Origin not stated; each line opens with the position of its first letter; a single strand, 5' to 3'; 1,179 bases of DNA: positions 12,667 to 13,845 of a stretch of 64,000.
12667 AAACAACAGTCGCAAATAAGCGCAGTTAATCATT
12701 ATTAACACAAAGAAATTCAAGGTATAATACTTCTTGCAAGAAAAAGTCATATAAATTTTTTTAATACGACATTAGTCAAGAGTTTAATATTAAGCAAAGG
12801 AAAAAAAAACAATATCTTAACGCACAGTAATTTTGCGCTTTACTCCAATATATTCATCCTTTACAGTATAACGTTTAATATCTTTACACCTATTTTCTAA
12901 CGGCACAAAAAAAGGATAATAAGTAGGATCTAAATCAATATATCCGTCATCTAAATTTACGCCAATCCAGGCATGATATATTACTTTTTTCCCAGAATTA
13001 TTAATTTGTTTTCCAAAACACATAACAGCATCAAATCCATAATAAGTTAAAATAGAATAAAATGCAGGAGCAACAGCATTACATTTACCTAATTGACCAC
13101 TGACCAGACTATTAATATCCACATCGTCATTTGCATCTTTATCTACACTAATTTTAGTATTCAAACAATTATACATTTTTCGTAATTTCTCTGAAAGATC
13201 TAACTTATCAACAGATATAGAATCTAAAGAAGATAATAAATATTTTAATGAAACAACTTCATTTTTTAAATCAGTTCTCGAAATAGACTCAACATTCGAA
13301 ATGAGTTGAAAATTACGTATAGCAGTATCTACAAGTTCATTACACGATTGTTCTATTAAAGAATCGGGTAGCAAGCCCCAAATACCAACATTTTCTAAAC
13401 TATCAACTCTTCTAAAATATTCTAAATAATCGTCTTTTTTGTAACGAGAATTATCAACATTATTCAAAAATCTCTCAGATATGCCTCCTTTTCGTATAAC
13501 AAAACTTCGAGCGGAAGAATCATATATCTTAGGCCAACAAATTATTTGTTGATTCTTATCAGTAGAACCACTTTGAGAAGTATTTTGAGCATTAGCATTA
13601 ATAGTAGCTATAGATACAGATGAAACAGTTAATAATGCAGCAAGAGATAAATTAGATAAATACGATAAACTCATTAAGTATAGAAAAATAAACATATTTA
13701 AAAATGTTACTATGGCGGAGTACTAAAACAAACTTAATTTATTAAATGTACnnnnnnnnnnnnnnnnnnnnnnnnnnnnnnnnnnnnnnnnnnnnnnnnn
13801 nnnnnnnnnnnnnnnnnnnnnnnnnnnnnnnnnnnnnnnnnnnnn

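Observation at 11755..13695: Tandem secreted transglutaminase-like (papain-fold) paralogs: one with intact Cys-His-Asp, one with Cys and His replaced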

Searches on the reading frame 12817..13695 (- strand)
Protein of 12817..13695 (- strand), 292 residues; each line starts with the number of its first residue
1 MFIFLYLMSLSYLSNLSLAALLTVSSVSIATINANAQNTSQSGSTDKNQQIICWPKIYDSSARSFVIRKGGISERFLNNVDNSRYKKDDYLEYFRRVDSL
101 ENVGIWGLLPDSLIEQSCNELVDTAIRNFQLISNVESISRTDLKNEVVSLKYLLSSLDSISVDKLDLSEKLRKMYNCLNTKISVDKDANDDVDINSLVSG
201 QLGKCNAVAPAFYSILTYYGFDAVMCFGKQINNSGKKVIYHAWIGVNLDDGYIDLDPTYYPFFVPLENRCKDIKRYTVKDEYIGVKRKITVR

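Call 4: search_protein_families(library=pfam, proteins=[window:12817-13695:-], max_evalue=10)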
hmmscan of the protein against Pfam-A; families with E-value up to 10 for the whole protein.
window:12817-13695:- (292 aa): 5 families
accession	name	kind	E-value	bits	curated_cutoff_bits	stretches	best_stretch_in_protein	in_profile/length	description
PF01841.26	Transglut_core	-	2.5e-06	28.2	23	1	164-257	11-108/108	Transglutaminase-like superfamily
PF13471.12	Transglut_core3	-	0.0035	17.7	26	1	199-247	53-98/117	Transglutaminase-like superfamily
PF20900.3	PMT_C3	-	0.042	13.9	27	1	178-226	37-82/181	Pasteurella multocida toxin, C3 domain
PF16674.11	UCH_N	-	0.094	13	25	1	125-174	47-95/105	N-terminal of ubiquitin carboxyl-terminal hydrolase 37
PF24656.1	CEPT76_peptidase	-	0.18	12.4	27.8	1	197-237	9-49/121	CEP76 peptidase-like domain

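Call 5: search_protein_families(library=ncbifam, proteins=[window:12817-13695:-], max_evalue=10)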
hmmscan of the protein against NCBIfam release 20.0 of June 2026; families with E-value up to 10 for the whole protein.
window:12817-13695:- (292 aa): 1 family
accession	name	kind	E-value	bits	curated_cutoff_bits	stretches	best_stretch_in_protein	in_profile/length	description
NF010750.0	PRK14153.1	equivalog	0.046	13.2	194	1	187-251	102-162/194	nucleotide exchange factor GrpE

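Call 6: find_homologous_proteins(query=window:12817-13695:-)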
Query window:12817-13695:- (292 aa): 4 proteins with E <= 0.001 among 1100 candidates.
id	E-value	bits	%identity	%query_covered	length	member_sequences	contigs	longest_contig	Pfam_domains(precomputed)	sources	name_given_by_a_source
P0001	1.6e-183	626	100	98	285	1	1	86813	PF01841.26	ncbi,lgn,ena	-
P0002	1.1e-67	246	46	96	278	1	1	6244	PF01841.26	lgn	-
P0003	8.9e-67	243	51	80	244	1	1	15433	-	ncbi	ncbi:MAG: hypothetical protein ACP5N1_03995 [Candidatus Woesearchaeota archaeon]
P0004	2.2e-52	196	40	96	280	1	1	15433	-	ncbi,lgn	ncbi:MAG: hypothetical protein ACP5N1_04005 [Candidatus Woesearchaeota archaeon]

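Call 16: find_encoding_contigs(protein=P0004, flank=8000, max_places=4)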
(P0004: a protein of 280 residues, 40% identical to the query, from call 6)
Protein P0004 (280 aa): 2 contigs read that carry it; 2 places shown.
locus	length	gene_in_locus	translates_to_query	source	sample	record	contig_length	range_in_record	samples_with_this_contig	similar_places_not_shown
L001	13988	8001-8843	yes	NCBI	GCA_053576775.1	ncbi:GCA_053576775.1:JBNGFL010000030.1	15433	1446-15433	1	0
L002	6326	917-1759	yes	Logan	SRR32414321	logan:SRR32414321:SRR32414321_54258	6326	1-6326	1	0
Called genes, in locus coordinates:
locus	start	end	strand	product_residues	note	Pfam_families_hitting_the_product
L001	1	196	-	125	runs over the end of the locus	-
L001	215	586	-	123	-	-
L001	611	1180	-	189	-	-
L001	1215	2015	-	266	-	PF04055:Radical_SAM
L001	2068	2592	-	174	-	-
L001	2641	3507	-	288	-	PF04055:Radical_SAM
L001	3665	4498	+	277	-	-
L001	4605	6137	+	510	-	PF02074:Peptidase_M32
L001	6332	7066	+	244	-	-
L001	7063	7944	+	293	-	PF01841:Transglut_core (weak)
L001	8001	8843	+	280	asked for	-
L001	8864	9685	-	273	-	-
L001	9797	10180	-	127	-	-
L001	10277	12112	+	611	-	-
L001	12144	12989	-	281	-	-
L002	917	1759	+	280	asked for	-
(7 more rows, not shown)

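Call 17: find_encoding_contigs(protein=P0002, flank=8000, max_places=4)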
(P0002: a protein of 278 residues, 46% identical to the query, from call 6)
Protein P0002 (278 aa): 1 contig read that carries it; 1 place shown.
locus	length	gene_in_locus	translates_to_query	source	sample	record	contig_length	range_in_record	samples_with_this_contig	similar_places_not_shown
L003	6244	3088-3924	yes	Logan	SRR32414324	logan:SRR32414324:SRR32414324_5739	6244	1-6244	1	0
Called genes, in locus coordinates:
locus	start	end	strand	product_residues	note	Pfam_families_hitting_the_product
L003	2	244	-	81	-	?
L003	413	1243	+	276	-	-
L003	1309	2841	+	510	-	PF02074:Peptidase_M32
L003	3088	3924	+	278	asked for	PF01841:Transglut_core (weak)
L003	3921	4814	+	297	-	-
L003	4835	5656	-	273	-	-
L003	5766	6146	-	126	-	-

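Call 21: search_solved_structures(query=A2, max_evalue=10, show_alignments=3)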
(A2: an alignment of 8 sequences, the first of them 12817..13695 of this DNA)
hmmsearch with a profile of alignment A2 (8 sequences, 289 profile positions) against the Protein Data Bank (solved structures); distinct sequences matched with E-value up to 10: 1.
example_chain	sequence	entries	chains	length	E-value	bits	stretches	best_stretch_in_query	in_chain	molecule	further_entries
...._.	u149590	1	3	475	1.2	11.7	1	93-214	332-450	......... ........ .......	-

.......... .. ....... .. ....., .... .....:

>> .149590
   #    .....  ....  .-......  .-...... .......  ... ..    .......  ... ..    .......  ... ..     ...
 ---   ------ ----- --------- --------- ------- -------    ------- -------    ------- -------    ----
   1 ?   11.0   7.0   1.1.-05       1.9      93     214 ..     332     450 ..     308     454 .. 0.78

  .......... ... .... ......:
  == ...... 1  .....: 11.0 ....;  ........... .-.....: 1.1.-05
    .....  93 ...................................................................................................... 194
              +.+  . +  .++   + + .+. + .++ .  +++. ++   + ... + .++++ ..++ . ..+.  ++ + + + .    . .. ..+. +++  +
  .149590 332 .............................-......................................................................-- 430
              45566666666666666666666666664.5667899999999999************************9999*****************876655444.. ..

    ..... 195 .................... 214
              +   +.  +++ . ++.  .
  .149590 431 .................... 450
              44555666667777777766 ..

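Call 22: search_protein_families(library=pfam, alignment_id=A2, max_evalue=1)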
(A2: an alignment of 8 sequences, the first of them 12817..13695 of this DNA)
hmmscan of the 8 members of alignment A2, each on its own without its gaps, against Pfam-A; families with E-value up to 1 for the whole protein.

A. member 1, window:12817-13695:- (292 aa): 5 families
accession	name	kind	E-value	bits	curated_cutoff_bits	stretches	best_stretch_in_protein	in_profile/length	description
PF01841.26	Transglut_core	-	2.5e-06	28.2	23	1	164-257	11-108/108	Transglutaminase-like superfamily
PF13471.12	Transglut_core3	-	0.0035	17.7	26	1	199-247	53-98/117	Transglutaminase-like superfamily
PF20900.3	PMT_C3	-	0.042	13.9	27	1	178-226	37-82/181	Pasteurella multocida toxin, C3 domain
PF16674.11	UCH_N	-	0.094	13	25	1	125-174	47-95/105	N-terminal of ubiquitin carboxyl-terminal hydrolase 37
PF24656.1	CEPT76_peptidase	-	0.18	12.4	27.8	1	197-237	9-49/121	CEP76 peptidase-like domain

B. families by the number of members that match (of 8 scanned): 7 families
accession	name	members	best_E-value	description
PF01841.26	Transglut_core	5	2.9e-07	Transglutaminase-like superfamily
PF13471.12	Transglut_core3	5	0.0035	Transglutaminase-like superfamily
PF24656.1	CEPT76_peptidase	3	0.036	CEP76 peptidase-like domain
PF25353.1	PH_2nd_LRR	1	0.028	Second PH domain in LRR-containing protein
PF20900.3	PMT_C3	1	0.042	Pasteurella multocida toxin, C3 domain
PF20935.2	DUF6847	1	0.081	Family of unknown function (DUF6847)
PF16674.11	UCH_N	1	0.094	N-terminal of ubiquitin carboxyl-terminal hydrolase 37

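Call 23: search_protein_representatives(alignment_id=A1)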
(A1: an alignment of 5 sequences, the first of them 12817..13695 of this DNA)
Query: 5 sequences, 278 profile positions. Proteins with E-value up to 0.001 (for the whole library): 91; up to 1e-10: 68; up to 1e-30: 27. The best 91 are listed.
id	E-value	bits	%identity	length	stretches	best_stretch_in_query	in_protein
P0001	1.1e-127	441.5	-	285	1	1-276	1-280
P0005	1.2e-119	415.2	-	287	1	1-276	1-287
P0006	2.4e-69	250.1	-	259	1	38-275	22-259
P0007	7.7e-61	222.3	-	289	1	6-273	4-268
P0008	2.2e-57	210.9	-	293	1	1-273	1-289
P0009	1.4e-50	188.6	-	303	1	44-276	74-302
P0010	2.5e-50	187.8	-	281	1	33-275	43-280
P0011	3.0e-49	184.3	-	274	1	45-276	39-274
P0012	2.3e-47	178.1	-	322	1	19-274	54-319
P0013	4.5e-47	177.1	-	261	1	6-259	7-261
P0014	2.2e-45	171.6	-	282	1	47-275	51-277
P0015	7.4e-45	169.8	-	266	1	90-276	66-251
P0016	1.6e-44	168.8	-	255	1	37-276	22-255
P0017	3.6e-42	161.0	-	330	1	40-273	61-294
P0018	7.1e-42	160.0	-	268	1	45-277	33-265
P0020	4.3e-41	157.5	-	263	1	21-275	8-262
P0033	4.9e-30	121.2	-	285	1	81-271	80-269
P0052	8.9e-22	94.1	-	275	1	101-276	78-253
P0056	9.9e-21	90.7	-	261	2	133-268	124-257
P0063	4.3e-18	82.0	-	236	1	94-247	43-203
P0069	3.4e-14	69.2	-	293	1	29-262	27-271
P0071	1.5e-11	60.6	-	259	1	44-259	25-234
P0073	1.6e-09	53.9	-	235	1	45-260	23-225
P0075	9.6e-08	48.1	-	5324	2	159-264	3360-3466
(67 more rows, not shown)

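Call 27: predict_structure(alignment_id=A1)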
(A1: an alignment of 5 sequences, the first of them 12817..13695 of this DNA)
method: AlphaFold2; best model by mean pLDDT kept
length: 292 residues; sequences in the alignment: 5
mean_pLDDT: 51.4   pTM: 0.53
mean pLDDT of the five models: 51.4, 43.3, 43.0, 41.1, 41.0
residues with pLDDT >= 90: 0; 70-90: 69; 50-70: 73; < 50: 150
segments of 3 or more residues with pLDDT < 50: 1-10, 12-110, 235-237, 258-292
pLDDT, mean of each block of 10 residues (from residue 1): 41 44 39 31 28 33 35 35 39 37 34 56 69 73 81 83 78 75 56 70 68 74 61 51 66 55 30 31 24 24
secondary structure, 60 per line:
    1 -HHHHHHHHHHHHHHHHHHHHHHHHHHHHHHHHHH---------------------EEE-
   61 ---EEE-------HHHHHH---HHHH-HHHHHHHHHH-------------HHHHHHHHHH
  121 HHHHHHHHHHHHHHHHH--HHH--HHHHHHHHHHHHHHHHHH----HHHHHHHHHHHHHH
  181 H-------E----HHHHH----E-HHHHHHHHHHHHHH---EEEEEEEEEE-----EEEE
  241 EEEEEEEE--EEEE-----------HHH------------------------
elements in order: H2-35 E57-59 E64-66 H74-79 H83-86 H88-97 H111-137 H145-162 H167-181 H194-198 H205-218 E222-231 E237-248 E251-254

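Call 31: list_cluster_members(proteins=[P0001, P0005, P0006, P0007, P0009, P0010, P0012, P0017, P0020, P0033])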
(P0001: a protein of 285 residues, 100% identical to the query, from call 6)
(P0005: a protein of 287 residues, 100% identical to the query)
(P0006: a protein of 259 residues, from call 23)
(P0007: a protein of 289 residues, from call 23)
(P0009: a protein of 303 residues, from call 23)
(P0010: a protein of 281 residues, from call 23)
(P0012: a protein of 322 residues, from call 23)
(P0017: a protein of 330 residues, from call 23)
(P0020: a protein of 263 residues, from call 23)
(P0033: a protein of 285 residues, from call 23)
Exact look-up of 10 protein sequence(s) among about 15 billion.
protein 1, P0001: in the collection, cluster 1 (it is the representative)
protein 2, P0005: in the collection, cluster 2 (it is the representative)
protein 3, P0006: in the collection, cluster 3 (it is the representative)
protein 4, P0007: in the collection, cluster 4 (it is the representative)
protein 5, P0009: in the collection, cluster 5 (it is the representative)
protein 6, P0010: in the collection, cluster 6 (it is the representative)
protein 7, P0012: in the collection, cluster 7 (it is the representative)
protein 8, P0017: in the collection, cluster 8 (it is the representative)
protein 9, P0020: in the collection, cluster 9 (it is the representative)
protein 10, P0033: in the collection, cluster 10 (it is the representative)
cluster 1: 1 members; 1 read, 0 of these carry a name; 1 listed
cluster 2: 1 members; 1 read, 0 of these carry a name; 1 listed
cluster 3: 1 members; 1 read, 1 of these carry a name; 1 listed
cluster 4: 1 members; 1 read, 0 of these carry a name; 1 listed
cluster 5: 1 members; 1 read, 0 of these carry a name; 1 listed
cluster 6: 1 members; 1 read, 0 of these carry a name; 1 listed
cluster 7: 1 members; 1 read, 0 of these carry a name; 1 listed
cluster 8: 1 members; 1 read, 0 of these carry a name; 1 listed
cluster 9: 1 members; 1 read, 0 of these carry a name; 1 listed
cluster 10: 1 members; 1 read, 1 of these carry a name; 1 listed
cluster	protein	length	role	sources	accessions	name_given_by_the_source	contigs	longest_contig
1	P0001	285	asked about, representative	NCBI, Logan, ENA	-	-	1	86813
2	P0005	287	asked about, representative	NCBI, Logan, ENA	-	-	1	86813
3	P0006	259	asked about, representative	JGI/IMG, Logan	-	hypothetical protein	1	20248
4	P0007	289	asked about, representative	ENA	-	-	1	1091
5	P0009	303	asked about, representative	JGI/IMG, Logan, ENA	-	-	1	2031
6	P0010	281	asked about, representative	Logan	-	-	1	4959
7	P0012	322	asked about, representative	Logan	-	-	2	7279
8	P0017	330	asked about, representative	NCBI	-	-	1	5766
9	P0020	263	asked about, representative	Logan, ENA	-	-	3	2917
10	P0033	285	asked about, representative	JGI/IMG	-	hypothetical protein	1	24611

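Call 33: find_encoding_contigs(protein=P0052, flank=8000, max_places=2)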
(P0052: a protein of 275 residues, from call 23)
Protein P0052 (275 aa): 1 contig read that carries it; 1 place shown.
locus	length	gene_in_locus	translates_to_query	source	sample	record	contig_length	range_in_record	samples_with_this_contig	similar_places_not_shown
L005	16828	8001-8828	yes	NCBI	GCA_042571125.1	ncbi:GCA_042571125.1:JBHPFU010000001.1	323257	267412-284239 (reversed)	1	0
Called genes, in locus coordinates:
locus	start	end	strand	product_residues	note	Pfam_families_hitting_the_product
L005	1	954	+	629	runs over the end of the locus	PF02518:HATPase_c, PF13589:HATPase_c_3 (weak), PF00204:DNA_gyraseB, PF01751:Toprim, PF00986:DNA_gyraseB_C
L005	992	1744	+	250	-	PF01015:Ribosomal_S3Ae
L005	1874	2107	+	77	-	PF00313:CSD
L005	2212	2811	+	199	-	PF01163:RIO1, PF01636:APH (faint), PF06293:Kdo (faint), PF00069:Pkinase, PF07714:PK_Tyr_Ser-Thr (faint)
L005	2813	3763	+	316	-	PF01699:Na_Ca_ex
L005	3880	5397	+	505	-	PF13393:tRNA-synt_His, PF00587:tRNA-synt_2b, PF03129:HGTP_anticodon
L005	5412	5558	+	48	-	-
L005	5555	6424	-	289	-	PF00557:Peptidase_M24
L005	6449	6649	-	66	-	-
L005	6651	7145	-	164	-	-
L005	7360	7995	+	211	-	-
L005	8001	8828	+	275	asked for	PF01841:Transglut_core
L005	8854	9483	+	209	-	PF11899:DUF3419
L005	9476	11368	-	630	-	PF07650:KH_2 (faint), PF17214:KH_TffA, PF00753:Lactamase_B, PF16661:Lactamase_B_6, PF23023:Anti-Pycsar_Apyc1 (weak), PF12706:Lactamase_B_2, PF10996:Beta-Casp, PF07521:RMMBL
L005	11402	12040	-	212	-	PF00227:Proteasome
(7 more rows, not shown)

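Call 46: find_related_loci(query=A2, collection=genome_contigs, flank=6000)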
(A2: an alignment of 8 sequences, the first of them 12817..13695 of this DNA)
Query A2 (292 aa) in genome_contigs; peptide patterns used: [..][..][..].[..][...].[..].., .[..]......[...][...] (x = any residue, [..] = any of these).
30 stretches matched a pattern, but none encodes a relative of the query by tblastn (E <= 1e-3).

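Call 51: find_related_loci(query=A5, collection=genome_contigs, flank=6000)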
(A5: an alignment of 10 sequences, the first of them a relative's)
Query A5 (281 aa) in genome_contigs; peptide patterns used: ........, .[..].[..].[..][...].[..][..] (x = any residue, [..] = any of these).
34 stretches matched a pattern; 16 encode a relative of the query (tblastn E <= 1e-3); 16 distinct loci.
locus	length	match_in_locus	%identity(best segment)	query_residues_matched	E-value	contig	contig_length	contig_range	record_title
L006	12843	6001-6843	65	3-280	1e-120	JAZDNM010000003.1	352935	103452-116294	MAG: archaeon isolate MEGAHIT-group-0.710 k141_18382390, whole genome shotgun sequence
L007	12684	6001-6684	40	56-280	9e-46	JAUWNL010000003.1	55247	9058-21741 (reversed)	MAG: archaeon isolate CSMAG_2423 CSMAG_2423_k141_125530_length_55247_cov_16.1300, whole genome shotgun sequence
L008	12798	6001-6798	30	7-276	8e-37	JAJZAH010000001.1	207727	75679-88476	MAG: Nanoarchaeota archaeon isolate FK5.bin88 NODE_34_length_207727_cov_1.852331, whole genome shotgun sequence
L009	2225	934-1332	39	132-261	3e-21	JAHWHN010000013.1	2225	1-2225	MAG: Candidatus Woesearchaeota archaeon isolate MP5_1_678 k127_3566855, whole genome shotgun sequence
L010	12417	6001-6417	37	124-263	1e-19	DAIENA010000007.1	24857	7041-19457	MAG TPA_asm: archaeon isolate clean1986 NODE_7_length_24857_cov_14.831275, whole genome shotgun sequence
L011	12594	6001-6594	27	56-254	4e-12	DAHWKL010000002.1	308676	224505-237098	MAG TPA_asm: archaeon isolate clean1337 NODE_2_length_308676_cov_5.167146, whole genome shotgun sequence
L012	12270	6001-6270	30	189-276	2e-9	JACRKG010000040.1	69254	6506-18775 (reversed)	MAG: Candidatus Woesearchaeota archaeon isolate NC_groundwater_1849_Pr3_B-0.1um_32_19 SR-2_scaffold_141_3148665, whole g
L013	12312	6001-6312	31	165-264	3e-8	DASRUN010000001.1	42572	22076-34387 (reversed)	MAG TPA_asm: archaeon isolate SMAG_U8112 k141_2234360, whole genome shotgun sequence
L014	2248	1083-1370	28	166-266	9e-7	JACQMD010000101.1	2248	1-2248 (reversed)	MAG: Candidatus Roizmanbacteria bacterium isolate NC_groundwater_1220_Ag_S-0.1um_43_42 S_p1_S3_coassembly_k141_1448271,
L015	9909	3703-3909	38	191-263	1e-6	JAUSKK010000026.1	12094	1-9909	MAG: Candidatus Iainarchaeum archaeon isolate E14_metabat.bin.47 E14_k141_127233, whole genome shotgun sequence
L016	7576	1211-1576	28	162-273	1e-6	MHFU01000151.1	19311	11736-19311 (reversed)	MAG: Omnitrophica bacterium RIFOXYB12_FULL_50_7 rifoxyb3_full_scaffold_610, whole genome shotgun sequence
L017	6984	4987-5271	29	166-264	1e-6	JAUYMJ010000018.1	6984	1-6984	MAG: bacterium isolate C24_metabat.bin.81 C24_k141_159090, whole genome shotgun sequence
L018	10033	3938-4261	26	155-263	1e-5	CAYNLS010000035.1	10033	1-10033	MAG TPA_asm: uncultured Gammaproteobacteria bacterium isolate SRP269290_co3_853 genome assembly, contig: NODE_8668_lengt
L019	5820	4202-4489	27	166-266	1e-5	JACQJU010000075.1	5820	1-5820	MAG: Candidatus Gottesmanbacteria bacterium isolate NC_groundwater_1159_Ag_S-0.1um_39_55 S_p1_S3_coassembly_k141_1349458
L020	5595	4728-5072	24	146-264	2e-5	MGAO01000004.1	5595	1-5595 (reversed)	MAG: Candidatus Roizmanbacteria bacterium RIFCSPLOWO2_01_FULL_40_14 rifcsplowo2_01_scaffold_119717, whole genome shotgun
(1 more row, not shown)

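Call 68: find_encoding_contigs(protein=P0033, flank=5000, max_places=2)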
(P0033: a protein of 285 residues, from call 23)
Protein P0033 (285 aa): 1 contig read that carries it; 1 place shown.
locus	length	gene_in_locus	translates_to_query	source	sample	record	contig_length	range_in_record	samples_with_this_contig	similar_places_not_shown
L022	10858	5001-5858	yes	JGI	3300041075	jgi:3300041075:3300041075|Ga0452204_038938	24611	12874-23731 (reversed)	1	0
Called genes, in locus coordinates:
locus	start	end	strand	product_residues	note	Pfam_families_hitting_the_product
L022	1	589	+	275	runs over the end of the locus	-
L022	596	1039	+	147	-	-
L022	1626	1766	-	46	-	-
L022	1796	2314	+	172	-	-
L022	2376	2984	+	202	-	-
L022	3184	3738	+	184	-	-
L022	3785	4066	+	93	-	-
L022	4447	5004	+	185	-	-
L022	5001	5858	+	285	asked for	-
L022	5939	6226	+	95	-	-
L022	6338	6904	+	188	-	PF02577:BFN_dom (weak)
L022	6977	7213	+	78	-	-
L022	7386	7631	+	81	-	-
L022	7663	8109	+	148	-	-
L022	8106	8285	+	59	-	-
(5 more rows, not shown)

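Call 69: find_encoding_contigs(protein=P0071, flank=5000, max_places=2)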
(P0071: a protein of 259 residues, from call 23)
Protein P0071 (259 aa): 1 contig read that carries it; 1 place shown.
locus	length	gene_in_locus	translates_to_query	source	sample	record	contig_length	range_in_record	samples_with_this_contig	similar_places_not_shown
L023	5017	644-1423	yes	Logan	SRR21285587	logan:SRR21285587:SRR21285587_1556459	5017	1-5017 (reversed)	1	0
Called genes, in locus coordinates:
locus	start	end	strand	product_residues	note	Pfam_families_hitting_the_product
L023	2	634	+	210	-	?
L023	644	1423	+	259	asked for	-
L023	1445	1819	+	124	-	-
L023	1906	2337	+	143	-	PF00254:FKBP_C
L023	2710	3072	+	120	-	PF13098:Thioredoxin_2 (weak), PF00462:Glutaredoxin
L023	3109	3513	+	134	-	-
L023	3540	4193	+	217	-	PF12705:PDDEXK_1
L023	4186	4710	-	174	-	-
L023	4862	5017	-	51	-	?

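Call 70: find_encoding_contigs(protein=P0056, flank=5000, max_places=2)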
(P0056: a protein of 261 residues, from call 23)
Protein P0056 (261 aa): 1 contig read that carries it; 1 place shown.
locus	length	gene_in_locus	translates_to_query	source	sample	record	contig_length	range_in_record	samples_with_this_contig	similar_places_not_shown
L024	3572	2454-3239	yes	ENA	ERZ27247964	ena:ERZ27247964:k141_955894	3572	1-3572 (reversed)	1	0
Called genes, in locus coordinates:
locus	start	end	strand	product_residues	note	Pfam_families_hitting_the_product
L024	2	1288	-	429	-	?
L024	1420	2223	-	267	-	PF03946:Ribosomal_L11_N, PF00298:Ribosomal_L11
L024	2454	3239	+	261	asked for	-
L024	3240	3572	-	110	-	?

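Call 81: find_related_loci(query=A5, collection=viral_contigs, flank=6000)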
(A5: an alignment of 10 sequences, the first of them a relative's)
Query A5 (281 aa) in viral_contigs; peptide patterns used: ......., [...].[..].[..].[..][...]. (x = any residue, [..] = any of these).
21 stretches matched a pattern, but none encodes a relative of the query by tblastn (E <= 1e-3).
